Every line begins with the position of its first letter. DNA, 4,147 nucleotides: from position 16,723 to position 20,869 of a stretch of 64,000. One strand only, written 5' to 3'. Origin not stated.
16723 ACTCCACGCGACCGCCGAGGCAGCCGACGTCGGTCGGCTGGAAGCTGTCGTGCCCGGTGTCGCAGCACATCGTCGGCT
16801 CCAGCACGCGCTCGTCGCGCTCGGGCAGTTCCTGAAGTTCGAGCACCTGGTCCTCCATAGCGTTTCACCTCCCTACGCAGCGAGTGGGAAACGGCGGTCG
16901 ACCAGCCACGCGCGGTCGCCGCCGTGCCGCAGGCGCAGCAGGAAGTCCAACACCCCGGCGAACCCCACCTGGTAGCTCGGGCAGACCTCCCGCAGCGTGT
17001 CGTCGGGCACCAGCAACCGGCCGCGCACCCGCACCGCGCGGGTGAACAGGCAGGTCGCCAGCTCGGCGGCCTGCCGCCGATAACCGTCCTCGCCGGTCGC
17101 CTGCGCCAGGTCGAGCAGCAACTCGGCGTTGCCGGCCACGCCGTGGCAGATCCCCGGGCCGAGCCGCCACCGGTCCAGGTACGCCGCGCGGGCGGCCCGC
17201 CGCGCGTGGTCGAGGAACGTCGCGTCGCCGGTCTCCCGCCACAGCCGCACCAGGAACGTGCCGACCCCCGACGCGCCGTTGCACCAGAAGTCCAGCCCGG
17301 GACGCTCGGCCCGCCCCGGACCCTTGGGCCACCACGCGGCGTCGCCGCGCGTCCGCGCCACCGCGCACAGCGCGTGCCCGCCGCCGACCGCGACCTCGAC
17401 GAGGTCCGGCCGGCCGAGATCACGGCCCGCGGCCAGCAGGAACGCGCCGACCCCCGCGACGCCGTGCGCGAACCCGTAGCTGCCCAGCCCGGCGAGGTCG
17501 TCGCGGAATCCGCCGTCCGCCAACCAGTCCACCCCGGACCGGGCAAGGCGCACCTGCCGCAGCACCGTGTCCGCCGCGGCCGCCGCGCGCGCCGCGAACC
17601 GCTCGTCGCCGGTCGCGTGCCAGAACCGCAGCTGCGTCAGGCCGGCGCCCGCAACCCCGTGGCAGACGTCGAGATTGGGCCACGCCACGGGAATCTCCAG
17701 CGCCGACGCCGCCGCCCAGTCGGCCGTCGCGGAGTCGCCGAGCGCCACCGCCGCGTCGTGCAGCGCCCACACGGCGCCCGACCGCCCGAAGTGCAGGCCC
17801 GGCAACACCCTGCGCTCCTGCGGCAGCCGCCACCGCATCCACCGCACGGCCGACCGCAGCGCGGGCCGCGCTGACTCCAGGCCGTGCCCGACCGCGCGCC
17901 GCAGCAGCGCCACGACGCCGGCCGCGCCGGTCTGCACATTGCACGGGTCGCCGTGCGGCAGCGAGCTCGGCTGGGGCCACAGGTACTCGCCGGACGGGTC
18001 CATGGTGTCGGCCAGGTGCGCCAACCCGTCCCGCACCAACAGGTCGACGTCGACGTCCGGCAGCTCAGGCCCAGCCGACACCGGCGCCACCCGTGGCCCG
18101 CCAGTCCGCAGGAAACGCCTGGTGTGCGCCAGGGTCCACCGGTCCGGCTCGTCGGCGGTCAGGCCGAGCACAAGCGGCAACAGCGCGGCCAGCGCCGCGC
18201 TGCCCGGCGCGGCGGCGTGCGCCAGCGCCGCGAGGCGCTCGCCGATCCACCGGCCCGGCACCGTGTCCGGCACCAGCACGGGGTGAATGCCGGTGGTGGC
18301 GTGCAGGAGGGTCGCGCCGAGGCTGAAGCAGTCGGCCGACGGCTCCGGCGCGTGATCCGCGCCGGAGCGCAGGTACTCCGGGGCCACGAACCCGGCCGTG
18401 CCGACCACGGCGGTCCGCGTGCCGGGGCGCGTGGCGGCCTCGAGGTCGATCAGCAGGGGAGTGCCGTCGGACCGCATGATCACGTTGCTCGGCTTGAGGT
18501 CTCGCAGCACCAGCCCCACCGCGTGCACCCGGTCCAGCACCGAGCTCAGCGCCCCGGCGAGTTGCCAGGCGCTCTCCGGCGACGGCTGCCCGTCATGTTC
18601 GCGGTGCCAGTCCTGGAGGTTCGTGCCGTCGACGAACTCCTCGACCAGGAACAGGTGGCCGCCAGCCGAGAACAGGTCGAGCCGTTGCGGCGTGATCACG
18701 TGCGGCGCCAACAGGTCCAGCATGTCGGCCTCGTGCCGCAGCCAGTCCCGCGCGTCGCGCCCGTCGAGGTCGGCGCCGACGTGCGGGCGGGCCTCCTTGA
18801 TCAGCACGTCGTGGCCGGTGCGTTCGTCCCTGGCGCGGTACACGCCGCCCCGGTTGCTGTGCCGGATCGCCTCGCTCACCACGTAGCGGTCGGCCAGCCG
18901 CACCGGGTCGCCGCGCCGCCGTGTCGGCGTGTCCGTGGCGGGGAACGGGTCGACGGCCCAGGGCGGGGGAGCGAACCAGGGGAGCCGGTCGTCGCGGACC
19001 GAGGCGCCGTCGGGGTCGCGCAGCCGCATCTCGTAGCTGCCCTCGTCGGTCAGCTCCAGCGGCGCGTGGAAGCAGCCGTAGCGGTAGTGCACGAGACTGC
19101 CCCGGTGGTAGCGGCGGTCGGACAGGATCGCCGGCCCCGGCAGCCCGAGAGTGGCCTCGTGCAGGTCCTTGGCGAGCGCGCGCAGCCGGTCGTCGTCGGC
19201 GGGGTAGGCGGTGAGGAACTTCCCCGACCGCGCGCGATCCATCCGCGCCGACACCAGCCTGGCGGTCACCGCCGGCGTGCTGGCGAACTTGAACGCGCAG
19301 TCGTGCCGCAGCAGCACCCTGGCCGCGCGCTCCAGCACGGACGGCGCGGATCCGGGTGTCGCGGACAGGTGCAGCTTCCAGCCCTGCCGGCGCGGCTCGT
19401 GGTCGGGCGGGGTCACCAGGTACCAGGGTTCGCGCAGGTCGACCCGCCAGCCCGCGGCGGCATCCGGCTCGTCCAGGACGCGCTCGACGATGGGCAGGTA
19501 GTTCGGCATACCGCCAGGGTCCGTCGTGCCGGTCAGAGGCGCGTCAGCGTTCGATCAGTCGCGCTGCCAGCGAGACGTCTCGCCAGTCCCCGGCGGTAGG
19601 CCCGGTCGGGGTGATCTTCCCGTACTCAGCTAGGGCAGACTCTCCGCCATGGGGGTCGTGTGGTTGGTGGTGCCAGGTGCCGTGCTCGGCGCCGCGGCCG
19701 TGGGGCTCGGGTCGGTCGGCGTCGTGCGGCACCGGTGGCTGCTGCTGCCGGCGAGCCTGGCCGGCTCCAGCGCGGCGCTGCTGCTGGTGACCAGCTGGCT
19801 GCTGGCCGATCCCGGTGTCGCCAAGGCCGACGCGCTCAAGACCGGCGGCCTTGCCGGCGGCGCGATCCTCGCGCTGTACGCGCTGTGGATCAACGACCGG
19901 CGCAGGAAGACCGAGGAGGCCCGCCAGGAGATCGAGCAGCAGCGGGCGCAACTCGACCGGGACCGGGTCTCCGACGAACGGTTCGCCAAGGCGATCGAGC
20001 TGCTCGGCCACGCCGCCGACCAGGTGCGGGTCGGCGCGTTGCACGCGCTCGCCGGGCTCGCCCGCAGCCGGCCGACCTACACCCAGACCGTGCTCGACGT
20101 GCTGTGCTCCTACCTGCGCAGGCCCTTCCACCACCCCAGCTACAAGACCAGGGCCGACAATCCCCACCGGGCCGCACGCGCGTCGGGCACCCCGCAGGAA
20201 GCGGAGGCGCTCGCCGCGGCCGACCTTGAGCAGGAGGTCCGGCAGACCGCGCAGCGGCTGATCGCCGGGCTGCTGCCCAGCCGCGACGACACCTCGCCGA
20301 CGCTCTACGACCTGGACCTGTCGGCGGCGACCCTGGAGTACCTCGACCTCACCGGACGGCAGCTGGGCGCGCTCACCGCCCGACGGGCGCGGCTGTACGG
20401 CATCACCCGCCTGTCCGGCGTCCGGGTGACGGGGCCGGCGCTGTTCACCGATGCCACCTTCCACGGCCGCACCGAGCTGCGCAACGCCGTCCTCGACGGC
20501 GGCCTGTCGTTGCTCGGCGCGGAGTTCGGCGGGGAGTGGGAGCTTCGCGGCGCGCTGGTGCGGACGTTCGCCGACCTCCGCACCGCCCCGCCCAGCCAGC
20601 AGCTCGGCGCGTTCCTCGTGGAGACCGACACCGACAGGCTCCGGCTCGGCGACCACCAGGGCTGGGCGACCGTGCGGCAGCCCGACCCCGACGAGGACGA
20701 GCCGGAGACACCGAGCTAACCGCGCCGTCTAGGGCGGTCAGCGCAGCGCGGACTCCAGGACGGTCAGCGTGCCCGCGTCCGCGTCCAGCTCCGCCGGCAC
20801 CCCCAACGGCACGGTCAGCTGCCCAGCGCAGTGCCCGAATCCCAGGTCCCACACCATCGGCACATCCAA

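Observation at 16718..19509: Compact lanthipeptide locus: trifunctional LanL-type synthetase plus an unlisted precursor gene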

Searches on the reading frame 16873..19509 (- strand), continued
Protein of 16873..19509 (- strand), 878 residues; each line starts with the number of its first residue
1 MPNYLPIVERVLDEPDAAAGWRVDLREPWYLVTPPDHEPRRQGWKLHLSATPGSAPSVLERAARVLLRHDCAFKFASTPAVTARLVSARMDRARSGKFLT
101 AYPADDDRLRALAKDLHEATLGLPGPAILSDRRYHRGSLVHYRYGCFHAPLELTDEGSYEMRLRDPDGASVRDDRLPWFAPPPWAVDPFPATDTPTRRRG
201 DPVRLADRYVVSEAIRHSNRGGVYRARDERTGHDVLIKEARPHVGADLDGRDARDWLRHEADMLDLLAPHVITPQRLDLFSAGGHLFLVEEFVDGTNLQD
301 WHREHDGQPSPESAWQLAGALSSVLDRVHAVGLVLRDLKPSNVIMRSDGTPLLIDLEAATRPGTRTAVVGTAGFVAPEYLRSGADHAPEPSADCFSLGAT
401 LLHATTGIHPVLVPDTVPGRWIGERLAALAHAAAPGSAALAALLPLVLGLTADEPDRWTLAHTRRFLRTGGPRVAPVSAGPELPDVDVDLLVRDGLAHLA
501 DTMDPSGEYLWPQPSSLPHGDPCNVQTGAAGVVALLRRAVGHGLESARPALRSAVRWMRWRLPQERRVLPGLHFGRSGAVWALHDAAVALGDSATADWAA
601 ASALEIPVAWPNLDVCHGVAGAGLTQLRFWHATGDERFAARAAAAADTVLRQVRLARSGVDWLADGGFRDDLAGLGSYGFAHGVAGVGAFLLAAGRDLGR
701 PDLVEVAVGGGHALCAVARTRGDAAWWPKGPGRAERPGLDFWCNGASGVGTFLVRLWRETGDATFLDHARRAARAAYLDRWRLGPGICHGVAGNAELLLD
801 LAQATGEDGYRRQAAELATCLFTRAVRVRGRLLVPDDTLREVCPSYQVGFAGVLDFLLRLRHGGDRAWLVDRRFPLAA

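Call 80: fold_search(model_id=the predicted structure, library=pdb)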
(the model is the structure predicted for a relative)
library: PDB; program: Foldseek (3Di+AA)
matches with E <= 10: 2000; with E <= 0.001: 2000
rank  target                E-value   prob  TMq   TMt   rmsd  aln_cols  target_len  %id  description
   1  8cav_A                3.2e-48  1.00  0.81  0.83   4.8       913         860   28  Discovery of the lanthipeptide Curvocidin and structural insights into its trifunctional synthetase CuvL (released 2023-06-14)
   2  8cav_B                1.8e-45  1.00  0.81  0.83   4.6       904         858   28  Discovery of the lanthipeptide Curvocidin and structural insights into its trifunctional synthetase CuvL (released 2023-06-14)
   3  8car                  4.1e-41  1.00  0.78  0.82   5.0       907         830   28  Discovery of the lanthipeptide Curvocidin and structural insights into its trifunctional synthetase CuvL (released 2023-06-14)
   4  8sam_A                3.6e-38  1.00  0.70  0.71   7.9       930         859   19  Crystal structure of class III lanthipeptide synthetase LP-GS-ThurKC in complex with ATP (released 2023-10-11)
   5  8sam_B                6.6e-36  1.00  0.66  0.67   8.5       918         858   19  Crystal structure of class III lanthipeptide synthetase LP-GS-ThurKC in complex with ATP (released 2023-10-11)
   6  8sap_B                9.5e-36  1.00  0.69  0.72   6.9       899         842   18  Crystal structure of class III lanthipeptide synthetase ThurKC (released 2023-10-11)
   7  8sao_B                2.6e-35  1.00  0.72  0.74   6.5       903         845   19  Crystal structure of class III lanthipeptide synthetase ThurKC in complex with ThurA1 leader peptide (released 2023-11-01)
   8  9ugq_A                2.9e-34  1.00  0.69  0.70   7.5       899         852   20  Cryo-EM structure of ClassIII Salivaricin modification enzyme SalKC in the presence of SalA (released 2025-09-03)
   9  9ugq_B                7.3e-34  1.00  0.70  0.71   7.5       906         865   19  Cryo-EM structure of ClassIII Salivaricin modification enzyme SalKC in the presence of SalA (released 2025-09-03)
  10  8sap_A                1.2e-32  1.00  0.65  0.68   7.7       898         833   18  Crystal structure of class III lanthipeptide synthetase ThurKC (released 2023-10-11)
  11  8wgo_A                2.1e-30  1.00  0.63  0.64   8.9       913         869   18  Cryo-EM structure of ClassIII Lanthipeptide modification enzyme PneKC in the presence of PneA and GTPrS. (released 2024-08-28)
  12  8wgo_B                5.3e-29  1.00  0.64  0.65   8.6       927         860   18  Cryo-EM structure of ClassIII Lanthipeptide modification enzyme PneKC in the presence of PneA and GTPrS. (released 2024-08-28)
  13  8w7l_B                4.9e-27  1.00  0.64  0.65   8.5       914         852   17  Cryo-EM structure of ClassIII Lanthipeptide modification enzyme PneKC mutant H522A. (released 2024-09-04)
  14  8w7l_A                6.8e-26  1.00  0.63  0.65   8.7       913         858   18  Cryo-EM structure of ClassIII Lanthipeptide modification enzyme PneKC mutant H522A. (released 2024-09-04)
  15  8w7j_A                2.7e-25  1.00  0.62  0.63   9.0       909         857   18  Cryo-EM structure of ClassIII Lanthipeptide modification enzyme PneKC with chain A bounded to substrate PneA and GTP. (released 2024-08-28)
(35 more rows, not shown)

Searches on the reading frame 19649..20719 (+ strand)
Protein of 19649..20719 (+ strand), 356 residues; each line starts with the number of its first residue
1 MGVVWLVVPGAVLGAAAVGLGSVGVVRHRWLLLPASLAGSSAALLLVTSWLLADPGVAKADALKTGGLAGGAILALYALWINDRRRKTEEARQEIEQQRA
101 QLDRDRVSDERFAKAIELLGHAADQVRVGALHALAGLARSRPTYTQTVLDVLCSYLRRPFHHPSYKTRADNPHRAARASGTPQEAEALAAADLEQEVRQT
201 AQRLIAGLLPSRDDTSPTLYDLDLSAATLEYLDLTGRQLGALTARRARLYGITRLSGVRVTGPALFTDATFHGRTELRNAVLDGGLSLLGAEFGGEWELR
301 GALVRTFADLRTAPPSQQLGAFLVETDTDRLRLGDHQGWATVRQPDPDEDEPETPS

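Call 3: search_protein_families(library=pfam, proteins=[window:19649-20719:+], max_evalue=0.01)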
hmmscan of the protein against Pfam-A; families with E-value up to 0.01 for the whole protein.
window:19649-20719:+ (356 aa): 1 family
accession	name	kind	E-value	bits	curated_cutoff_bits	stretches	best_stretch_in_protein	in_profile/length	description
PF13576.12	Pentapeptide_3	-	8.1e-07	29.6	27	1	246-290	3-46/48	Pentapeptide repeats (9 copies)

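Call 4: search_protein_families(library=ncbifam, proteins=[window:19649-20719:+], max_evalue=0.01)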
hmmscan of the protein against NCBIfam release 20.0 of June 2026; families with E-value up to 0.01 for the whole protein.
window:19649-20719:+ (356 aa): 0 families

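Call 53: search_protein_families(library=ncbifam, proteins=[window:19649-20719:+], max_evalue=0.001)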
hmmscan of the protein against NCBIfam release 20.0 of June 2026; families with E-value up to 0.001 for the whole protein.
window:19649-20719:+ (356 aa): 0 families
